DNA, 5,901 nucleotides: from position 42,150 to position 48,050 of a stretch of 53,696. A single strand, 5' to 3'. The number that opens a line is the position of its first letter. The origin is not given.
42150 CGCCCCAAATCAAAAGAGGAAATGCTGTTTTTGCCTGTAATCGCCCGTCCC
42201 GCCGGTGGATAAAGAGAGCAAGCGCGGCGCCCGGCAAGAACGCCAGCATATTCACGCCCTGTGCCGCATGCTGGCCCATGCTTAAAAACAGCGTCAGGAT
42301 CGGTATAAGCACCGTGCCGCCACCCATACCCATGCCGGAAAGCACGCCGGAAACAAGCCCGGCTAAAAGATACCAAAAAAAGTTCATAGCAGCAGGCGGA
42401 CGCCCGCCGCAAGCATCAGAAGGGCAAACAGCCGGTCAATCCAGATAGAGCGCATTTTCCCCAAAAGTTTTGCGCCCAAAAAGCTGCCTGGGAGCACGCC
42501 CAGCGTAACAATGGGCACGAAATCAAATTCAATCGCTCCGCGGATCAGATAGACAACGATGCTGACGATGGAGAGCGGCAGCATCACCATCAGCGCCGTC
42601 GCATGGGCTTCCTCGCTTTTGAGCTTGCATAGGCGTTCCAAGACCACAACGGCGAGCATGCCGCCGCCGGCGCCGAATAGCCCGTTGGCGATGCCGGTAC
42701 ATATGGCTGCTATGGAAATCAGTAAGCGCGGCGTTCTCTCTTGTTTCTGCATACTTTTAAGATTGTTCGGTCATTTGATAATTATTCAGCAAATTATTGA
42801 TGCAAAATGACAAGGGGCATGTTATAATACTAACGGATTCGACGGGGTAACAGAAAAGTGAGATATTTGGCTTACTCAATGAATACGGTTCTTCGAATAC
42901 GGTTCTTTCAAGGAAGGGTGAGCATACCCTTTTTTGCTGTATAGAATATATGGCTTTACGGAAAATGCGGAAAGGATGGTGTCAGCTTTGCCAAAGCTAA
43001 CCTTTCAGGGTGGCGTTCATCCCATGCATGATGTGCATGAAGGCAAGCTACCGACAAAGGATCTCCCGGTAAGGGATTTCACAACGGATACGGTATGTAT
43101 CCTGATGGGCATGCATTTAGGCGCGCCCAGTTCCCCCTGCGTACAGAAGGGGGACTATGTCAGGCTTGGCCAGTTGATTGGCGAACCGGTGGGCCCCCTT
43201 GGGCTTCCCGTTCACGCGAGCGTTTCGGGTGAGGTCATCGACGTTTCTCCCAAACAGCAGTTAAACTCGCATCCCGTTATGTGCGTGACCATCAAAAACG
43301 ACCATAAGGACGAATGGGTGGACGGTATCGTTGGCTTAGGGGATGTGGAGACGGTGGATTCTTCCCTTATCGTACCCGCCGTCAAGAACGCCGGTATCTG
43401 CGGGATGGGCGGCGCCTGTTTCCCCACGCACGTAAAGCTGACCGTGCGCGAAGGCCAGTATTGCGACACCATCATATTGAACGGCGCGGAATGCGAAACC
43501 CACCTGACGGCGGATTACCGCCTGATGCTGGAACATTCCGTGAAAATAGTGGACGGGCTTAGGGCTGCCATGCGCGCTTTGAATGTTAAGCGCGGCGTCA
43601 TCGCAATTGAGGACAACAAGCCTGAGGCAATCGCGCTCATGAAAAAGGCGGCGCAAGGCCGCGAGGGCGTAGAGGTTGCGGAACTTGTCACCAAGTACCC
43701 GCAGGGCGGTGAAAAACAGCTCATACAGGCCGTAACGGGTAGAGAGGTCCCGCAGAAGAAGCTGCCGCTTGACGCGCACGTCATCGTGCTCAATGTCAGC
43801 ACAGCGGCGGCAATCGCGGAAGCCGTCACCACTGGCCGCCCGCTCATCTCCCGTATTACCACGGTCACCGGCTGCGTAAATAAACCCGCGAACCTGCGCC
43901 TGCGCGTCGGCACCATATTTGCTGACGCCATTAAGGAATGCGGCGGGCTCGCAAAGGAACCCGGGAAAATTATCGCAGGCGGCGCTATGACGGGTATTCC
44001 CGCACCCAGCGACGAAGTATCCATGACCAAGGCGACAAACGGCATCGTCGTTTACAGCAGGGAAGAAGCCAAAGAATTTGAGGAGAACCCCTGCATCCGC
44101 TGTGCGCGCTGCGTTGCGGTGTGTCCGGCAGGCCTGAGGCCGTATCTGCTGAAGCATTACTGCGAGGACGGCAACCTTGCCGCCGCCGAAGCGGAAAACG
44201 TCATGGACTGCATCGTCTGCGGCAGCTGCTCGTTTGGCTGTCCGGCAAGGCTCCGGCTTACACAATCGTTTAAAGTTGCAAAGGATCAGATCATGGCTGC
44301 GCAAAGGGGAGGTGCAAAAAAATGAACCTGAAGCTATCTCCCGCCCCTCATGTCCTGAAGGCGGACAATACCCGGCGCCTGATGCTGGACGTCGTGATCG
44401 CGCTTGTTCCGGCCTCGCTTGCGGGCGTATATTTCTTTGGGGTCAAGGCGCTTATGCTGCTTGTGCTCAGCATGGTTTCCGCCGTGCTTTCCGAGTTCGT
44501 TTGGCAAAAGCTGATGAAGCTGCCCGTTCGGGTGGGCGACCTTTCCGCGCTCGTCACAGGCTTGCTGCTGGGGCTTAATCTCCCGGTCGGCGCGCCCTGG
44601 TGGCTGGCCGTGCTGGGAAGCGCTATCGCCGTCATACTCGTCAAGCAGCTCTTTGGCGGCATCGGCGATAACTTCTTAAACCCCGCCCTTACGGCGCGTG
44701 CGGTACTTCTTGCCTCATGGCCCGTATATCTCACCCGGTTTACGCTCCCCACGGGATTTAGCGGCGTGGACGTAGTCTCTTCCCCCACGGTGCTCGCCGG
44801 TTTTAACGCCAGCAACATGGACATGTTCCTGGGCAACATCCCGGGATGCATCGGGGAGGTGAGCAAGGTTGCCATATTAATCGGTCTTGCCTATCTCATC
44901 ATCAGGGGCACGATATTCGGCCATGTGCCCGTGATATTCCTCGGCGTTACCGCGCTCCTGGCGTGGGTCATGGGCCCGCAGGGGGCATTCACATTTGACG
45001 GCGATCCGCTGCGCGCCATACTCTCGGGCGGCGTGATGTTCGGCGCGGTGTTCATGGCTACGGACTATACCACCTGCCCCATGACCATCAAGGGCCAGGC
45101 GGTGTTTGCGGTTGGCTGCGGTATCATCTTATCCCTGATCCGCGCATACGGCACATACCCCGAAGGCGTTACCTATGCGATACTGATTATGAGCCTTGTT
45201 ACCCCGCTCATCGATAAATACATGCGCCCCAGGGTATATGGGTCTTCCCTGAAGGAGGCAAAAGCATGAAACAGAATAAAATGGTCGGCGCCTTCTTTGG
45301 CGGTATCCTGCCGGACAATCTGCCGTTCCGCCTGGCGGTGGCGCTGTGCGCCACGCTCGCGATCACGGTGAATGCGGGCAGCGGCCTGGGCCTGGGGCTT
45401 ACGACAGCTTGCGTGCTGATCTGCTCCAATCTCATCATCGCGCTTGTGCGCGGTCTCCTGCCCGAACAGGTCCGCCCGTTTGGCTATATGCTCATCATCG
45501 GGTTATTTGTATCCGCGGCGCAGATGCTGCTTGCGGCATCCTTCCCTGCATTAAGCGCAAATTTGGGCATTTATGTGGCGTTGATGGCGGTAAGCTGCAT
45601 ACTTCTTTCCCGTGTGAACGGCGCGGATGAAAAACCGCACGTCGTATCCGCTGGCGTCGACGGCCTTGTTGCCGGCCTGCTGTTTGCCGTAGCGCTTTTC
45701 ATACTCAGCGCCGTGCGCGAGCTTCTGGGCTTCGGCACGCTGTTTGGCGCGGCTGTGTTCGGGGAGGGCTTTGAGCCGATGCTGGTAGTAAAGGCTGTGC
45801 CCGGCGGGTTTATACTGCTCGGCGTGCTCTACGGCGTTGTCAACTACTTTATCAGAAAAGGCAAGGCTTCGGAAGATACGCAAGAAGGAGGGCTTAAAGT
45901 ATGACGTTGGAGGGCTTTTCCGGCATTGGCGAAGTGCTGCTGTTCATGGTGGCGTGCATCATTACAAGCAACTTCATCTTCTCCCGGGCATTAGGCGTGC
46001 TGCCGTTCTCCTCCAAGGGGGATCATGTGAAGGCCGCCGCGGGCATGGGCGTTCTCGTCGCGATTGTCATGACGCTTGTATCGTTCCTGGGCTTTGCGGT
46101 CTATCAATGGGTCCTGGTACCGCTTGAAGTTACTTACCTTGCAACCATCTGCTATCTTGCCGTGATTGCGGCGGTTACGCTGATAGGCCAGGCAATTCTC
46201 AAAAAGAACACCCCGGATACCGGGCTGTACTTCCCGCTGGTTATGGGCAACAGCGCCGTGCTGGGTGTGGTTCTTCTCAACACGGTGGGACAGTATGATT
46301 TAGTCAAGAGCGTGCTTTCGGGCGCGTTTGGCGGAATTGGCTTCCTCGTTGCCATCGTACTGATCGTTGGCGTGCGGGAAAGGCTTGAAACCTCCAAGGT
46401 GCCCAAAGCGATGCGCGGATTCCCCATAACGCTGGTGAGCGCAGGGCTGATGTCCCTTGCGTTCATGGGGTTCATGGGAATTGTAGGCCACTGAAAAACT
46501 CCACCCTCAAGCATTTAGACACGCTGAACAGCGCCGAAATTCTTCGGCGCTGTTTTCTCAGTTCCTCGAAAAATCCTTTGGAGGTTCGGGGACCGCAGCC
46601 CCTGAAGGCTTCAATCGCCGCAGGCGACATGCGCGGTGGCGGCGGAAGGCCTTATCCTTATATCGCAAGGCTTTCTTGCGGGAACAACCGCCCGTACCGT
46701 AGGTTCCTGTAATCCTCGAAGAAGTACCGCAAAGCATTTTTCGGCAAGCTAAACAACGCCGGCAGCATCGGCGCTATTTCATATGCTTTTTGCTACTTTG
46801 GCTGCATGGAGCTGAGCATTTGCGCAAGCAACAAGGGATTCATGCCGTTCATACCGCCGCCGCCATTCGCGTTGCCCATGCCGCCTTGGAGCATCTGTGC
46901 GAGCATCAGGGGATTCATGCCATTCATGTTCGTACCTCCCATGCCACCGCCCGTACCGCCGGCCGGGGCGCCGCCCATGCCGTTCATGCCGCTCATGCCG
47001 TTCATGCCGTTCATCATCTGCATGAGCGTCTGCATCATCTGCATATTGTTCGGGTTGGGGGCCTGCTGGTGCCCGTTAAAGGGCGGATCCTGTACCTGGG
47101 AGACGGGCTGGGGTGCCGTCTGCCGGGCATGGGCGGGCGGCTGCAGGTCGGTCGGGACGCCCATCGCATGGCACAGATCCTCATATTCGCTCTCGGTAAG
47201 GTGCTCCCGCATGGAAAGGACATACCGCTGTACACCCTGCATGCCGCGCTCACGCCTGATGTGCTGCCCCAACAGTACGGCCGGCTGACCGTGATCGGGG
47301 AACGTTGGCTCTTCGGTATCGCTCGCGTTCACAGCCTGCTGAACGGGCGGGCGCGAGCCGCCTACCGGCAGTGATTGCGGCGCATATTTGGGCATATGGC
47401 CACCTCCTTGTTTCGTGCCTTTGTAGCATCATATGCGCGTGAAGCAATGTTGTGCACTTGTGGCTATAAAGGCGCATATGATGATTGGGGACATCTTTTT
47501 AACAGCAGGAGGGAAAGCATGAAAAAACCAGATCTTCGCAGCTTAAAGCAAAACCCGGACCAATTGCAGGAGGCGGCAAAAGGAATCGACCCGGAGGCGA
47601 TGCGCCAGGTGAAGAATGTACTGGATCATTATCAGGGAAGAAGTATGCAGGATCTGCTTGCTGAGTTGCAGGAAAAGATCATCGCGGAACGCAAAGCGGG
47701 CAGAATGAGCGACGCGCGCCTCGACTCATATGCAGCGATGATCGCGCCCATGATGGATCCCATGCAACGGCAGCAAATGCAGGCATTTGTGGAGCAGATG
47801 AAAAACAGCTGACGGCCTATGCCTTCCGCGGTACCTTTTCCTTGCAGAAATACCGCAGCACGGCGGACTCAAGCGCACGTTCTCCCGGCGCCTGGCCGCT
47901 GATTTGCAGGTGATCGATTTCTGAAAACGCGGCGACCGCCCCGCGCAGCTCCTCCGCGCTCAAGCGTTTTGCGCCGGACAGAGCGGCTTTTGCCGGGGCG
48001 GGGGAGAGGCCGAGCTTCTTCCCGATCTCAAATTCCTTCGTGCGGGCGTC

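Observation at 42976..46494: Four-gene Rnf-like cluster (C-D-E-A) lacking rnfG and rnfB, with an RnfA that has lost both conserved cysteines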

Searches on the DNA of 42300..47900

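Call 34: search_rna_families(source=window, start=42300, end=47900, threshold=evalue, max_evalue=1)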
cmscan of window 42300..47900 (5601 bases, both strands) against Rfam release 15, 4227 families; matches with E-value up to 1: 1.
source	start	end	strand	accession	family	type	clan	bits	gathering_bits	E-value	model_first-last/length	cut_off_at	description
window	42549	42600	-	RF01059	mir-598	Gene; miRNA;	-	21.5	69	0.66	1-80/80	no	mir-598 microRNA precursor family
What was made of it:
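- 42910..42935 (+): Leader hairpin (GGGUG/UACCC core) running into a U6 tract about 40 nt before the rnfC start. It may be an attenuator. No Rfam family matches (call 34).
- Tried and rejected: An Rfam scan of 42300-47900 at E up to 1 found no riboswitch or known leader; the only hit was a chance miRNA match (call 34).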

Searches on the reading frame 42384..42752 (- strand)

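Call 57: search_protein_families(library=pfam, proteins=[window:42384-42752:-], max_evalue=0.01)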
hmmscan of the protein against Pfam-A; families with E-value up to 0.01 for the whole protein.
window:42384-42752:- (122 aa): 1 family
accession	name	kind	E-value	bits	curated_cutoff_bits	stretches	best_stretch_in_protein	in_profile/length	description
PF01925.25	TauE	-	9.2e-23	81.6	32.6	1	5-120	122-237/237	Sulfite exporter TauE/SafE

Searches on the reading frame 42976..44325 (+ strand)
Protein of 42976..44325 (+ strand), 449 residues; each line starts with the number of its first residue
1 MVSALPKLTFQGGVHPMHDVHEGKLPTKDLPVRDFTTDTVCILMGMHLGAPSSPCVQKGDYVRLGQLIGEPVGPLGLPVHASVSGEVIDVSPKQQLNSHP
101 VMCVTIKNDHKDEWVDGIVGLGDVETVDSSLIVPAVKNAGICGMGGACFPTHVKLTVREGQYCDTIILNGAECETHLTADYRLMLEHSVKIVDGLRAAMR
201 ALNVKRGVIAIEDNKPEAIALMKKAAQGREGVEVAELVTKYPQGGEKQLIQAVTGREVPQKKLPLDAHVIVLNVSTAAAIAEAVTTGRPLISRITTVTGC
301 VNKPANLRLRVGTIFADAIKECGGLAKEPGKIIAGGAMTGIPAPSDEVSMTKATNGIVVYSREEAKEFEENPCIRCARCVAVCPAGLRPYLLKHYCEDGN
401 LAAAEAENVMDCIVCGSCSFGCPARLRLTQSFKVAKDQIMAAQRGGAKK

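Call 3: search_protein_families(library=pfam, proteins=[window:42976-44325:+], max_evalue=0.01)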
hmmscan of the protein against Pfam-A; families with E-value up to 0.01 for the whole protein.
window:42976-44325:+ (449 aa): 16 families
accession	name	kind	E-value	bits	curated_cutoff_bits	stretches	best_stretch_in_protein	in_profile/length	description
PF01512.22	Complex1_51K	-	5.1e-51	172.9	31.2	1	136-281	1-149/150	Nuo51 FMN-binding domain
PF13375.12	RnfC_N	-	8.8e-23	80.7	25.6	1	9-111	2-101/101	RnfC Barrel sandwich hybrid domain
PF10531.15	SLBB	-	9.8e-11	41.8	27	1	295-342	2-55/55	SLBB domain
PF13237.11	Fer4_10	-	3.4e-06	27.3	25.5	1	368-423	4-53/53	4Fe-4S dicluster domain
PF13484.11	Fer4_16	-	1.2e-05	26.5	30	0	354-385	34-65/66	4Fe-4S double cluster binding domain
PF13187.11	Fer4_9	-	2.2e-05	24.8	27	2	373-425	2-50/52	4Fe-4S dicluster domain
PF12837.12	Fer4_6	-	2.4e-05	24.5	25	1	367-386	3-22/24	4Fe-4S binding domain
PF12797.12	Fer4_2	-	2.4e-05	24.5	24.5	1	367-385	4-22/22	4Fe-4S binding domain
PF13746.11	Fer4_18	-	2.8e-05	24.7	27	1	352-387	40-75/114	4Fe-4S dicluster domain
PF13534.11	Fer4_17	-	7.9e-05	23.6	22.2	1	373-426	2-60/61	4Fe-4S dicluster domain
PF13183.11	Fer4_8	-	0.00012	22.9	27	1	371-425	3-67/68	4Fe-4S dicluster domain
PF14697.11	Fer4_21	-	0.00017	22.1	35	1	359-384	27-52/59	4Fe-4S dicluster domain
PF12838.12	Fer4_7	-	0.0011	19.9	27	1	365-386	30-51/52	4Fe-4S dicluster domain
PF17179.9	Fer4_22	-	0.0012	20.1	27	0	362-386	70-94/95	4Fe-4S dicluster domain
PF22461.2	SLBB_2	-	0.0022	18.5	27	1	296-328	4-37/79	SLBB domain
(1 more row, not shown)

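Call 4: search_protein_families(library=ncbifam, proteins=[window:42976-44325:+], max_evalue=0.01)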
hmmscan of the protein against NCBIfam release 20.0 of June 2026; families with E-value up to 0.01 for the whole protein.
window:42976-44325:+ (449 aa): 30 families (the best 25 are shown)
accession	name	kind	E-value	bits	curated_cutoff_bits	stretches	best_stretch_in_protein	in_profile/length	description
TIGR01945.1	rnfC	subfamily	1.2e-139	465.7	245.95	1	9-442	3-434/435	RnfABCDGE type electron transport complex subunit C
NF003454.1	PRK05035.1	equivalog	2.2e-121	406.1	345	1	9-444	5-440/556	electron transport complex subunit RsxC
NF041837.1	rnfC_Methano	equivalog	8.3e-72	242.4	650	2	250-444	237-431/438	Rnf electron transport complex subunit RnfC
TIGR04481.1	PR_assoc_PrdC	equivalog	1.2e-61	208.8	490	1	42-361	3-306/425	proline reductase-associated electron transfer protein PrdC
TIGR01959.1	nuoF_fam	equivalog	9.7e-12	44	558.65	1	126-340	32-285/410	NADH-quinone oxidoreductase subunit NuoF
NF003761.0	PRK05352.1-4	equivalog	2.6e-09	36.3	450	1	56-346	48-315/449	Na(+)-translocating NADH-quinone reductase subunit A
TIGR01971.1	NuoI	subfamily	4.7e-07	29.4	113.05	1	344-437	19-109/121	NADH-quinone oxidoreductase, chain I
NF008436.0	PRK11278.1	equivalog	2e-06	27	749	1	128-227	47-149/448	NADH-quinone oxidoreductase subunit NuoF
NF010120.0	PRK13596.1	equivalog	1.2e-05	24.1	389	1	128-214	39-128/433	NADH-quinone oxidoreductase subunit NuoF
NF058577.1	FdxA_fam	equivalog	4.1e-05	23.7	65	0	364-386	29-51/52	4Fe-4S ferredoxin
NF004536.0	PRK05888.1-1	equivalog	5.6e-05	22.6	212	1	344-439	34-127/180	NADH-quinone oxidoreductase subunit NuoI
TIGR00314.1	cdhA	equivalog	7.9e-05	20.6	781.3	1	369-439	397-466/784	CO dehydrogenase/acetyl-CoA synthase complex subunit alpha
NF042909.1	FMH_DH_FwdF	exception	0.00011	21.4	375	1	344-431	238-315/336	tungsten-dependent formylmethanofuran dehydrogenase subunit FwdF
NF040864.1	HgcB_ferredoxin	equivalog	0.00014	21.7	99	1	366-425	9-59/93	mercury methylation ferredoxin HgcB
NF006221.0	PRK08348.1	subfamily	0.0002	21.1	124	1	368-437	41-103/136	NADH-plastoquinone oxidoreductase subunit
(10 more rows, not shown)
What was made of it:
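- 42976..44325 (+): rnfC: the cytoplasmic NADH/FMN subunit with two [4Fe-4S] motifs (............, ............). The start may instead be GTG 42979 or TTG 42988. TIGR01945 466 bits against a cutoff of 246 (call 4).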

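Call 15: search_solved_structures(query=window:42976-44325:+, show_alignments=2, max_evalue=0.001)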
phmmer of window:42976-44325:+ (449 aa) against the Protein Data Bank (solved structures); distinct sequences matched with E-value up to 0.001: 49.
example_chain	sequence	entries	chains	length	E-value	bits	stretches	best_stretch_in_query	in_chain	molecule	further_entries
9eri_C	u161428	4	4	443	3e-116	392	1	9-446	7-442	Na(+)-translocating ferredoxin:NAD(+) oxidoreductase complex subunit C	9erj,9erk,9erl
7zc6_C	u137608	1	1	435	2.1e-101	343.1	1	7-437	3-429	RnfC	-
8ahx_C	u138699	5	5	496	7.6e-89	301.6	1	10-439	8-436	Ion-translocating oxidoreductase complex subunit C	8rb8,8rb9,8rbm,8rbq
6vw7_B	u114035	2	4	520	1.7e-06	30.2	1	116-225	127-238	NAD-dependent formate dehydrogenase beta subunit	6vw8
6tg9_B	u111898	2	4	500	4.2e-06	29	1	117-226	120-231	Formate dehydrogenase subunit beta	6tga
8x9v_F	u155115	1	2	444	3.2e-05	26.1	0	293-344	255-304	NADH-quinone oxidoreductase subunit F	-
9wxb_C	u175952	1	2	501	7.2e-05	24.9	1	120-226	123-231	Formate dehydrogenase beta subunit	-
6gm3_A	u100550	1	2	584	0.00015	23.9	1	362-426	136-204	Iron hydrogenase 1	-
1c4a_A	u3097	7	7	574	0.00015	23.8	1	362-426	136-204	PROTEIN (FE-ONLY HYDROGENASE) | PROTEIN (PERIPLASMIC HYDROGENASE 1) | Iron hydrogenase 1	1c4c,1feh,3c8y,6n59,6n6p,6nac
7qhf_A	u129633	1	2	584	0.00015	23.8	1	362-426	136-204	Iron hydrogenase 1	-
6yf4_A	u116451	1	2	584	0.00016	23.8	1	362-426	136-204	Iron hydrogenase 1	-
6gm1_A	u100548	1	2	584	0.00016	23.8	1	362-426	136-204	Iron hydrogenase 1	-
6gm8_A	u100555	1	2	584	0.00016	23.8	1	362-426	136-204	Iron hydrogenase 1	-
6gm4_A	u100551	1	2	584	0.00016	23.8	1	362-426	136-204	Iron hydrogenase 1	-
8cjy_A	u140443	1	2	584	0.00016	23.8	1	362-426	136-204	Iron hydrogenase 1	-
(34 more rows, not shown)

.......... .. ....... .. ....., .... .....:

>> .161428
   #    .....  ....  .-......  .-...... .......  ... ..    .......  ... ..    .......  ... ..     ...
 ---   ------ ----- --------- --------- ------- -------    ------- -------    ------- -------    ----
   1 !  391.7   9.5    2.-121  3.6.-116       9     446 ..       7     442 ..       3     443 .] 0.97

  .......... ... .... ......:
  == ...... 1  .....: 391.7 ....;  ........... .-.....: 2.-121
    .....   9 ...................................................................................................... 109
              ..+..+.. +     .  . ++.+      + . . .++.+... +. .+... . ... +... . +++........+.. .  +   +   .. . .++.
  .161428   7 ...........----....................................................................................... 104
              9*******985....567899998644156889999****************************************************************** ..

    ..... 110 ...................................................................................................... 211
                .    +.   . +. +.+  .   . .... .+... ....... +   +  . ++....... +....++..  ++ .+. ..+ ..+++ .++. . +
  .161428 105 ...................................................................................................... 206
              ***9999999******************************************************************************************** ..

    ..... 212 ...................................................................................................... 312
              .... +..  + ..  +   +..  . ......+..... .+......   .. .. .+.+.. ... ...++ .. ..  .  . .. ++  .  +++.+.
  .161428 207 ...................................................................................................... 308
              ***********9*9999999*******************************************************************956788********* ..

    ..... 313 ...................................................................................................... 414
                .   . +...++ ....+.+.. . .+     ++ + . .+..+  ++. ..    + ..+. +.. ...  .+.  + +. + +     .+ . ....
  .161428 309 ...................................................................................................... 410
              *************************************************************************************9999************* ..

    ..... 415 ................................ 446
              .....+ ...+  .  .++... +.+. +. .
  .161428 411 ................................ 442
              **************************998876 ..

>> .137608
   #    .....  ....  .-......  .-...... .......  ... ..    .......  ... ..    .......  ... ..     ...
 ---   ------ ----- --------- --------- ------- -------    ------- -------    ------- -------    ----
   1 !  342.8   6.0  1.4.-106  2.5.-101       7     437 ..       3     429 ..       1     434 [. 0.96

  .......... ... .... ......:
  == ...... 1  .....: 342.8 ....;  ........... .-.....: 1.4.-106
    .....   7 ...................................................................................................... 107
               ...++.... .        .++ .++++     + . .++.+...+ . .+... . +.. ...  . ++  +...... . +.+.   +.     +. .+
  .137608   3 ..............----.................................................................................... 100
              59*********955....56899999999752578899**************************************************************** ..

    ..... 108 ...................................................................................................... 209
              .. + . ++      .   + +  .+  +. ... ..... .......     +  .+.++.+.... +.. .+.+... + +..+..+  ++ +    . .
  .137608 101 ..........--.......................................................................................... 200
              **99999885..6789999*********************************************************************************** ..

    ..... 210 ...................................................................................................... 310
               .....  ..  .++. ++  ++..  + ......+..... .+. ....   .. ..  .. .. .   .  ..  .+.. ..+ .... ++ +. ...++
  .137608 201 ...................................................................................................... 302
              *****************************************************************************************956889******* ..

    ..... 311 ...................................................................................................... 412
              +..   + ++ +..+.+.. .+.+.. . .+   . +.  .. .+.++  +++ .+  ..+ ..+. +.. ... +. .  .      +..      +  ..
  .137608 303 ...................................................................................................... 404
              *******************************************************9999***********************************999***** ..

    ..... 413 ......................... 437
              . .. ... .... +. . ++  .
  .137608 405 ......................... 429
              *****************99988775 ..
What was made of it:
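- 42976..44325 (+): E = 3e-116 to A. woodii RnfC 9ERI_C over the full length (call 15).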
